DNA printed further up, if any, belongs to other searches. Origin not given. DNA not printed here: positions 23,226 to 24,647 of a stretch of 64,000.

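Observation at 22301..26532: AT-rich three-gene operon: WG-repeat/ABC-type ATPase, unknown 373-aa partner with DPY...HDR motifs, and a WYL regulator. Candidate undescribed defence system.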

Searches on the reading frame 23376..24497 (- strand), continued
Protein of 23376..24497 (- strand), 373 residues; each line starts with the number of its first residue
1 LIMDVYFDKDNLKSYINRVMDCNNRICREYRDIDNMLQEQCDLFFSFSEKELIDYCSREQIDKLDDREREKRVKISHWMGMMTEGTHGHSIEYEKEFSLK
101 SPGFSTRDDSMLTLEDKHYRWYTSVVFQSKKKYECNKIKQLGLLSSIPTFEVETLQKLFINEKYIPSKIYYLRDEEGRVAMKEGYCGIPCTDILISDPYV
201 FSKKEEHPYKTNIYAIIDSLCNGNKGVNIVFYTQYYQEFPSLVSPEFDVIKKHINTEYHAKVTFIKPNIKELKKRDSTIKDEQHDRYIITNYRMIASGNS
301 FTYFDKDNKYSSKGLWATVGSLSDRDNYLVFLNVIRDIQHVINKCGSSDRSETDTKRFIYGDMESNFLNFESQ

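Call 84: fold_search(model_id=the predicted structure, library=viral)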
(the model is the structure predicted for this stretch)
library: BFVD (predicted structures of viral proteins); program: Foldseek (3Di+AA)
matches with E <= 10: 241; with E <= 0.001: 0
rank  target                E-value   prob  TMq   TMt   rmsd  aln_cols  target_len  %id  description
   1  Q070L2                1.6e-02  0.96  0.30  0.30   5.4       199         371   10  Palmitylated EEV envelope lipase [Nile crocodilepox virus (isolate Crocodylus niloticus/Zimbabwe/Ume/2001)]
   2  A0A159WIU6            2.6e-02  0.91  0.27  0.46   5.2       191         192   12  Major envelope protein (Fragment) [Orf virus]
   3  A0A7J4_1              5.1e-02  0.66  0.26  0.10   9.0       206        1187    6  PLD phosphodiesterase domain-containing protein [Microcystis phage LMM01]
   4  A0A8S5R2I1            5.7e-02  0.60  0.25  0.38   6.2       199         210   10  Uncharacterized protein [Siphoviridae sp. ctXX925]
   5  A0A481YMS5            8.6e-02  0.33  0.24  0.28  17.9       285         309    9  PLD-like domain protein [Pithovirus LCDPAC01]
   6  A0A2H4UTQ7            2.1e-01  0.08  0.16  0.08  15.3       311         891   10  tRNA ligase/uridine kinase [Bodo saltans virus]
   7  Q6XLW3                2.7e-01  0.11  0.16  0.10  13.3       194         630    8  FirrV-1-D6 [Feldmannia irregularis virus a]
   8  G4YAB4                7.8e-01  0.11  0.15  0.28   7.1       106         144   13  (no name in the UniProt tables at hand)
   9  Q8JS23                8.2e-01  0.04  0.10  0.23  14.6       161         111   11  Uncharacterized protein [Phthorimaea operculella granulovirus]
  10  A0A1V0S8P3            8.2e-01  0.01  0.11  0.08  28.3       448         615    9  Dynamin N-terminal domain-containing protein [Catovirus CTV1]
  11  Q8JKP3                9.3e-01  0.12  0.18  0.12   8.2       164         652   11  Orf68 [Heliothis zea nudivirus 1]
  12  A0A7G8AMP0            9.9e-01  0.07  0.09  0.25  13.6        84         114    8  (no name in the UniProt tables at hand)
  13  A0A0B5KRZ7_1          1.0e+00  0.03  0.07  0.03  12.0        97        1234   18  RNA-directed RNA polymerase L [Wuhan Millipede Virus 2]
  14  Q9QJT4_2              1.0e+00  0.01  0.11  0.06  20.8       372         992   12  RNA-directed RNA polymerase L [Snakehead rhabdovirus]
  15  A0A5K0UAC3            1.1e+00  0.10  0.19  0.30  16.9       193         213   14  GTPase [Yasminevirus sp. GU-2018]
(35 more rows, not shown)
